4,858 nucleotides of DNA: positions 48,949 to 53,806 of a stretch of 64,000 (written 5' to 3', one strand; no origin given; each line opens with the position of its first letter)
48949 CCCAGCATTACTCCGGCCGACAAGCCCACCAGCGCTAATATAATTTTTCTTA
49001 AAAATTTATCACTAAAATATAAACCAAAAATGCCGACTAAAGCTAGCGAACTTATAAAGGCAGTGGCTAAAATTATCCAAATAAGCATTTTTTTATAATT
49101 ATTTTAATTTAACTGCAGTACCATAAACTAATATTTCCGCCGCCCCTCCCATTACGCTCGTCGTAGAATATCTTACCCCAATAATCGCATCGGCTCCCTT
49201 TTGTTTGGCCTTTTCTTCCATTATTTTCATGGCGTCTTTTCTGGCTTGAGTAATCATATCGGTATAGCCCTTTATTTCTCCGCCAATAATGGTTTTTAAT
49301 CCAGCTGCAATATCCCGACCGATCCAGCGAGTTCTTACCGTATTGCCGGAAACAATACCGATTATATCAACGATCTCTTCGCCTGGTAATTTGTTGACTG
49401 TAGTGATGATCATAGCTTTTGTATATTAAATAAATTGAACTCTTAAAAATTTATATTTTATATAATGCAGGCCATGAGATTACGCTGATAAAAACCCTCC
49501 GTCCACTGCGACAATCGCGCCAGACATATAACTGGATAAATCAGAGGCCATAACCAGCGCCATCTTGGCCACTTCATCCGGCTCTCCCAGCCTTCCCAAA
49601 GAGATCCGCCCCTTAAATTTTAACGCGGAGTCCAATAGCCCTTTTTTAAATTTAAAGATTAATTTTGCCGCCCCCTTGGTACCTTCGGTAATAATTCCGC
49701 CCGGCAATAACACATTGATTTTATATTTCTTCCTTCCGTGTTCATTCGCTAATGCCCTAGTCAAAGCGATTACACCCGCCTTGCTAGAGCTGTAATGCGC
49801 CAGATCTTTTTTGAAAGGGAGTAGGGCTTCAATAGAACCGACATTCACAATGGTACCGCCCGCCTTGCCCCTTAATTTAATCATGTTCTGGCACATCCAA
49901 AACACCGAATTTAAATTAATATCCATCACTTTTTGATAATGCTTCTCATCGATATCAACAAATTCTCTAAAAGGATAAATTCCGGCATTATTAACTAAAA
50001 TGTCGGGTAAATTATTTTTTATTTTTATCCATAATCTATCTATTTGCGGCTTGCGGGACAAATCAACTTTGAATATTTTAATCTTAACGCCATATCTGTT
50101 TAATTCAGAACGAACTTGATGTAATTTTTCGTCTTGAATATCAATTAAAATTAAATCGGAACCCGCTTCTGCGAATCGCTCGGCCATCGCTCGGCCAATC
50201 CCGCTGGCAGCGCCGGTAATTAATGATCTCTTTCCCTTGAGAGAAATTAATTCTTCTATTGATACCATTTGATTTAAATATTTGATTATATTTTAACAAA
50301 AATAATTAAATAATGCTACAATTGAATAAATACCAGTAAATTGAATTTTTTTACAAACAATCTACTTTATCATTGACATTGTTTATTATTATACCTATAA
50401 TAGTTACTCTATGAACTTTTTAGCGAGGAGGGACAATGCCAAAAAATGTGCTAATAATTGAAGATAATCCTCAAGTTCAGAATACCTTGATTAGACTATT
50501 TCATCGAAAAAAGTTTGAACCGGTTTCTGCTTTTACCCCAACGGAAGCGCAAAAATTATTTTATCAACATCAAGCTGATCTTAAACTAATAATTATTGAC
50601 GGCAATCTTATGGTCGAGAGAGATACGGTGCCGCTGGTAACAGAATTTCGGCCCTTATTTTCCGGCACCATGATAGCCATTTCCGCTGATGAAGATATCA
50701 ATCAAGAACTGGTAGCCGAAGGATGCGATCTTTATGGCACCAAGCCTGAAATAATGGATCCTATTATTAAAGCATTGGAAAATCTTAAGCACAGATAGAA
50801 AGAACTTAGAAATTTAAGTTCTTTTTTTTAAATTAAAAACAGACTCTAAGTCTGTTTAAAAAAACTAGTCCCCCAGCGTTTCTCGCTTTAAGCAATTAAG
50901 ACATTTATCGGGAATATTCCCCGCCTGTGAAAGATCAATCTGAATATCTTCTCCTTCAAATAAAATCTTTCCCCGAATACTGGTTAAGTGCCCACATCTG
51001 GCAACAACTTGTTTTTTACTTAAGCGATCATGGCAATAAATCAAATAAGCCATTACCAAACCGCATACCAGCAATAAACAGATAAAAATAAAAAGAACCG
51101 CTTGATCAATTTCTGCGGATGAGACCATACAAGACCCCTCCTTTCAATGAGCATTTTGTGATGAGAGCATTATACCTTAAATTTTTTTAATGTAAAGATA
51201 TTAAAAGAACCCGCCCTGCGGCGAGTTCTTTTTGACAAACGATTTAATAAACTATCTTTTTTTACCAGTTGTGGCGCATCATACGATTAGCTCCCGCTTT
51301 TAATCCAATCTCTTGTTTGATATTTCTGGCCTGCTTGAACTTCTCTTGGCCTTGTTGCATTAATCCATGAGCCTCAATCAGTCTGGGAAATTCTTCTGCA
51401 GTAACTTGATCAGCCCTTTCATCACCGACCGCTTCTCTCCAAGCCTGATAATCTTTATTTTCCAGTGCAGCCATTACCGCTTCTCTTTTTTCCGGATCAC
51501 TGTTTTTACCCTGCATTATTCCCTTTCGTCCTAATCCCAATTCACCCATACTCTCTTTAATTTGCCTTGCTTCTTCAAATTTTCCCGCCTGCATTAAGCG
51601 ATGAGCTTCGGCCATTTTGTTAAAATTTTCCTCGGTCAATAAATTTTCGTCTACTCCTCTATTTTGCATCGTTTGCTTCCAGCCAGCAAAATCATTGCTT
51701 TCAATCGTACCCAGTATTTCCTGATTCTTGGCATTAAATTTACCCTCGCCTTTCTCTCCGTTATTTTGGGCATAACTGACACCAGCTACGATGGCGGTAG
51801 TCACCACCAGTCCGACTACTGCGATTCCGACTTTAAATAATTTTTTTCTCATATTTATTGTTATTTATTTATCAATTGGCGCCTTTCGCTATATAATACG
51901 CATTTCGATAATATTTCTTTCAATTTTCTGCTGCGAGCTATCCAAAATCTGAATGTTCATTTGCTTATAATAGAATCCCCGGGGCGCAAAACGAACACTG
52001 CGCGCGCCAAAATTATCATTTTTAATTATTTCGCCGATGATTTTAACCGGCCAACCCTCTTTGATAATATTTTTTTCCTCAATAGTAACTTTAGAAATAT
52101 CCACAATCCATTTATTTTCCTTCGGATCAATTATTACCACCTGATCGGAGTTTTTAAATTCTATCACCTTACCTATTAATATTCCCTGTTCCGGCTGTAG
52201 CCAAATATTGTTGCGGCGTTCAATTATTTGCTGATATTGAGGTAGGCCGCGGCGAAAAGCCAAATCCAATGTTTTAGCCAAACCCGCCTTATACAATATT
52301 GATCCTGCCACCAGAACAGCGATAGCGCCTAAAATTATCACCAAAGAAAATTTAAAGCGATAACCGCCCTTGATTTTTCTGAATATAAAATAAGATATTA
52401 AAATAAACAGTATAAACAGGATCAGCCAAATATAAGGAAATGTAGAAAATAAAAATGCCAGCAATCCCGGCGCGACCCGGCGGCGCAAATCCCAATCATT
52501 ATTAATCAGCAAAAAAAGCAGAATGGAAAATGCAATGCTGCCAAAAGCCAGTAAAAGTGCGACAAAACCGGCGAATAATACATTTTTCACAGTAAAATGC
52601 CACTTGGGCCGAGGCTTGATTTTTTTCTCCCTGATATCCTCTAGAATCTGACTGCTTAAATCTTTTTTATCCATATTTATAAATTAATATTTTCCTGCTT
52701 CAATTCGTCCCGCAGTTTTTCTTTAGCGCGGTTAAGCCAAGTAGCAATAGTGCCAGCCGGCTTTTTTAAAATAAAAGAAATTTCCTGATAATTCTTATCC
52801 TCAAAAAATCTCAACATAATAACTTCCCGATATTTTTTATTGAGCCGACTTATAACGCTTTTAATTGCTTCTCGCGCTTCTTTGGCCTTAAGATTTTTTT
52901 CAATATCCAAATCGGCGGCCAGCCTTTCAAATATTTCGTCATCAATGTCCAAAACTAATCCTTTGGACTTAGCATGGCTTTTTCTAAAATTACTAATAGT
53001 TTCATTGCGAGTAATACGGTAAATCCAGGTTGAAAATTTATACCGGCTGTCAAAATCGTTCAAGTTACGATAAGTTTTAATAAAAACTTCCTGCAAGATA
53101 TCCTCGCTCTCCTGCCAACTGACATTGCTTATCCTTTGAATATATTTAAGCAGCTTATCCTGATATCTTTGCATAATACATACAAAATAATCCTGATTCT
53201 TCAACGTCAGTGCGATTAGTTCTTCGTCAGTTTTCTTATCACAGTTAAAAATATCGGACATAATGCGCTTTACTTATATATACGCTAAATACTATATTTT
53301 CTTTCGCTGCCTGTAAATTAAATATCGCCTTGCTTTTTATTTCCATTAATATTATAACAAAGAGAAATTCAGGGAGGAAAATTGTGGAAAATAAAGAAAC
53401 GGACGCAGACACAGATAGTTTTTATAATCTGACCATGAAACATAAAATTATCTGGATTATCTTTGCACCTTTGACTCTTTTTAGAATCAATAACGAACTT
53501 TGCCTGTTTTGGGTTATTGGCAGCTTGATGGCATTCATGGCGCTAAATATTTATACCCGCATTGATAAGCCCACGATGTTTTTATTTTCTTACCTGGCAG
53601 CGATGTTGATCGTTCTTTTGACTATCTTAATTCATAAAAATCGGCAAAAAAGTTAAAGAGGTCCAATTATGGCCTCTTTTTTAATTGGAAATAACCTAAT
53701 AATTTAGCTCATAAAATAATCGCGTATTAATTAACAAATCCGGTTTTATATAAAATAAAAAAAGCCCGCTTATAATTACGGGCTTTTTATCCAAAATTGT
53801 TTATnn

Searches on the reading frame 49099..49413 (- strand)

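Call 51: search_protein_families(library=pfam, proteins=[window:49099-49413:-], max_evalue=0.001)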
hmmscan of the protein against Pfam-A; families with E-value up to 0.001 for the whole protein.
window:49099-49413:- (104 aa): 3 families
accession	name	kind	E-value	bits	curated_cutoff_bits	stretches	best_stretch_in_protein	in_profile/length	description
PF01906.23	YbjQ_1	-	1.5e-36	125.6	23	1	1-103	1-103/103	Putative heavy-metal-binding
PF23025.1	YbjQ_2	-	0.00062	20.5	29.1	0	3-103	9-101/103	C2 domain-containing protein 5, YbjQ-like domain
PF11524.14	SeleniumBinding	-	0.00084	20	27.9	0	2-24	8-29/82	Selenium binding protein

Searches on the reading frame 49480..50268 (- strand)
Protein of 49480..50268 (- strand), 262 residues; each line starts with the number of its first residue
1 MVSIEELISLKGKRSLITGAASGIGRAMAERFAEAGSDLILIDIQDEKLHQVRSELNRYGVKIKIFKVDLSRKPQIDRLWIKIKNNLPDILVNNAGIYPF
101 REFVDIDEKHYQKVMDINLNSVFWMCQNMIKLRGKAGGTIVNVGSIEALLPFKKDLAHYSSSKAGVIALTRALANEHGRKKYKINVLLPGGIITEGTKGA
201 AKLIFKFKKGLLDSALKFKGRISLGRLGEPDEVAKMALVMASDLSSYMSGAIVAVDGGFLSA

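Call 51: search_protein_families(library=pfam, proteins=[window:49480-50268:-], max_evalue=0.001)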
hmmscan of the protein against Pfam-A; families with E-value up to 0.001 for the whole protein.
window:49480-50268:- (262 aa): 4 families
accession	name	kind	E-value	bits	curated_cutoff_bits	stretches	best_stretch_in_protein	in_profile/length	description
PF13561.12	adh_short_C2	-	7.4e-53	180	27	1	19-259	1-235/236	Enoyl-(Acyl carrier protein) reductase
PF00106.31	adh_short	-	3.9e-47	160.7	26.6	1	16-198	4-188/195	short chain dehydrogenase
PF08659.16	KR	-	1.7e-08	35.1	22.6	1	16-127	4-121/180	KR domain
PF01370.27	Epimerase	-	0.00014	21.9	20.9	1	16-178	2-161/240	NAD dependent epimerase/dehydratase family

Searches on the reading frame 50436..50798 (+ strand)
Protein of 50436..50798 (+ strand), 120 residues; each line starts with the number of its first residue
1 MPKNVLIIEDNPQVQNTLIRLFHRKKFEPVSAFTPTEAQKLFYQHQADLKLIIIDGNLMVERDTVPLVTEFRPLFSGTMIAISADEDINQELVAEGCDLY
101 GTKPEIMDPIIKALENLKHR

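Call 3: search_protein_families(library=pfam, proteins=[window:50436-50798:+], max_evalue=0.01)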
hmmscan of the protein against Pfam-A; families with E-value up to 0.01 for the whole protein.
window:50436-50798:+ (120 aa): 1 family
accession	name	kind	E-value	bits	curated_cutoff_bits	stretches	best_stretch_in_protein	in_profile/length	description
PF00072.30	Response_reg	-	3.5e-05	24.4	30.2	1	5-114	1-110/111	Response regulator receiver domain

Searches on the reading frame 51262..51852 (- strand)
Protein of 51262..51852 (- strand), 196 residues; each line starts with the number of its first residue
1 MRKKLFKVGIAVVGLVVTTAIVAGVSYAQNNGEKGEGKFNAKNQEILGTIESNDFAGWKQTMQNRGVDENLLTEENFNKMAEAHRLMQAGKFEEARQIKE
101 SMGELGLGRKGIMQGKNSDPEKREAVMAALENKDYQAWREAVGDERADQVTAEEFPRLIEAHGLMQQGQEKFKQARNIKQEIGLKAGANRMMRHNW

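Call 3: search_protein_families(library=pfam, proteins=[window:51262-51852:-], max_evalue=0.01)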
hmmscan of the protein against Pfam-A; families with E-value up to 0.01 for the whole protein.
window:51262-51852:- (196 aa): 0 families

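Call 4: search_protein_families(library=ncbifam, proteins=[window:51262-51852:-], max_evalue=0.01)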
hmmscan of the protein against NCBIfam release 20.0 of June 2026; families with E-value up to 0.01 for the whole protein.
window:51262-51852:- (196 aa): 2 families
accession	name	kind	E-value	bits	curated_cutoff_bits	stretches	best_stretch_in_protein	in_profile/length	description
NF051431.1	Rv0361_Cterm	subfamily_domain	0.0011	19.1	37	0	3-61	2-61/140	Rv0361 family membrane protein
TIGR00443.1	hisZ_biosyn_reg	equivalog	0.0066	15.6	271.65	1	101-180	148-223/314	ATP phosphoribosyltransferase regulatory subunit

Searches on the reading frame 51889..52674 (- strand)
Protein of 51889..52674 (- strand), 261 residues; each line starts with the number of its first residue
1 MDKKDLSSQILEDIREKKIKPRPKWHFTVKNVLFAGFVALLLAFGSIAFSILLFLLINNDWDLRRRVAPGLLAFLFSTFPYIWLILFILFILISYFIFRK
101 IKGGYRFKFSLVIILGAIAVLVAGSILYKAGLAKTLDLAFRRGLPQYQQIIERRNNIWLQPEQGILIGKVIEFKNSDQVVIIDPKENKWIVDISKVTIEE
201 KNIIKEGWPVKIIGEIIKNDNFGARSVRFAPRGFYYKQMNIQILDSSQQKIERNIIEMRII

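Call 3: search_protein_families(library=pfam, proteins=[window:51889-52674:-], max_evalue=0.01)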
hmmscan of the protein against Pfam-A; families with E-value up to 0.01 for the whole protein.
window:51889-52674:- (261 aa): 0 families

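Call 4: search_protein_families(library=ncbifam, proteins=[window:51889-52674:-], max_evalue=0.01)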
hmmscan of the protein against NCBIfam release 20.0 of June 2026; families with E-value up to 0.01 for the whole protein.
window:51889-52674:- (261 aa): 1 family
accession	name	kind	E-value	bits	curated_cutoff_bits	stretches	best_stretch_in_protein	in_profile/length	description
TIGR04370.1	glyco_rpt_poly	subfamily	0.0055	15.7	40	0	19-125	77-186/396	oligosaccharide repeat unit polymerase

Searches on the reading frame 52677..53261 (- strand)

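Call 3: search_protein_families(library=pfam, proteins=[window:52677-53261:-], max_evalue=0.01)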
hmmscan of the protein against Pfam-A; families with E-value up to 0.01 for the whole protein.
window:52677-53261:- (194 aa): 4 families
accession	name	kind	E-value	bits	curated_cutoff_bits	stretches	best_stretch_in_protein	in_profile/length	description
PF04542.20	Sigma70_r2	-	2.1e-15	56.7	24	1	30-95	2-68/71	Sigma-70 region 2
PF08281.18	Sigma70_r4_2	-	8.4e-13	48.2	25.7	1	131-183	2-54/54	Sigma-70, region 4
PF04545.22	Sigma70_r4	-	2.6e-08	33.7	24.1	1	137-184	2-49/50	Sigma-70, region 4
PF07638.17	Sigma70_ECF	-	0.00095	19.5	21.1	1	57-188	54-184/185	ECF sigma factor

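Call 4: search_protein_families(library=ncbifam, proteins=[window:52677-53261:-], max_evalue=0.01)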
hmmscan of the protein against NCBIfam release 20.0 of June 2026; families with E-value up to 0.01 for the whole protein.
window:52677-53261:- (194 aa): 103 families (the best 25 are shown)
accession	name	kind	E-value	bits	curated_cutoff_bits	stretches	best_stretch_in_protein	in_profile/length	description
NF007223.0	PRK09641.1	equivalog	9.6e-33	113.6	209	1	20-189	14-186/187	RNA polymerase sigma factor SigW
NF008888.0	PRK11922.1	equivalog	8.5e-29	100.8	204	1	7-190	12-199/231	RNA polymerase sigma factor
TIGR02937.1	sigma70-ECF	superfamily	1.3e-28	99.7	42.9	1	30-187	7-165/165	sigma-70 family RNA polymerase sigma factor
TIGR02948.1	SigW_bacill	equivalog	1.5e-28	100.2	243.1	1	22-188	16-185/187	RNA polymerase sigma factor SigW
TIGR02989.1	Sig-70_gvs1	subfamily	1.1e-25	90.4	124.55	1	26-185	3-156/158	RNA polymerase sigma-70 factor, Rhodopirellula/Verrucomicrobium family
NF009166.1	PRK12513.1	equivalog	2.2e-25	89.5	206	1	8-191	5-190/193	RNA polymerase sigma factor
NF006930.0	PRK09415.1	subfamily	5.9e-25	88.1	198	1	23-190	15-178/179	RNA polymerase factor sigma C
NF009171.0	PRK12518.1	equivalog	1.1e-24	87.3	208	1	9-193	11-190/191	RNA polymerase sigma factor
NF058625.1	sigma_PG0214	equivalog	1.5e-23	83.3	130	1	23-191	3-165/170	GFO_1088 family ECF-type sigma factor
TIGR02985.1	Sig70_bacteroi1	subfamily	2.4e-23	83.1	126.4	1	26-187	3-162/162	RNA polymerase sigma-70 factor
TIGR02939.1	RpoE_Sigma70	equivalog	6.8e-23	81.7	236.15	1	8-188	3-187/190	RNA polymerase sigma factor RpoE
NF009174.0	PRK12522.1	equivalog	1.3e-21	77.4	217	1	29-189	8-169/175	RNA polymerase sigma factor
NF007222.0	PRK09640.1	equivalog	2.4e-21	76.2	194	1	10-189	8-184/188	RNA polymerase sigma factor SigX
NF009168.0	PRK12515.1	subfamily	2.8e-21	75.9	236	1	8-192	5-184/189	RNA polymerase sigma factor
NF007216.0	PRK09638.1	equivalog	3.1e-21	75.9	194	1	11-191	4-178/180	RNA polymerase sigma factor SigY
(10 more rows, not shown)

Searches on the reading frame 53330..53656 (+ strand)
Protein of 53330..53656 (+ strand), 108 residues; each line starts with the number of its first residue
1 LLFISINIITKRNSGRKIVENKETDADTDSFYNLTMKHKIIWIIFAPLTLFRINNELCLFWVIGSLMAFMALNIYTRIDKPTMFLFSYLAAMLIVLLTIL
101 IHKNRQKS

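Call 3: search_protein_families(library=pfam, proteins=[window:53330-53656:+], max_evalue=0.01)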
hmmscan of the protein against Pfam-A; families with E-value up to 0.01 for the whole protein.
window:53330-53656:+ (108 aa): 1 family
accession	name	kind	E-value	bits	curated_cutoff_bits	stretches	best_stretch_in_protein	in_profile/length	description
PF05832.17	DUF846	-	0.0068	16.9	22.6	1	20-77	81-138/139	Eukaryotic protein of unknown function (DUF846)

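Call 52: search_protein_families(library=pfam, proteins=[window:53330-53656:+], max_evalue=0.01)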
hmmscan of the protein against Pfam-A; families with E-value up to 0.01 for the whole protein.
window:53330-53656:+ (108 aa): 1 family
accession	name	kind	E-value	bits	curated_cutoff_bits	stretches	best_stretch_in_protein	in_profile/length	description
PF05832.17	DUF846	-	0.0068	16.9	22.6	1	20-77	81-138/139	Eukaryotic protein of unknown function (DUF846)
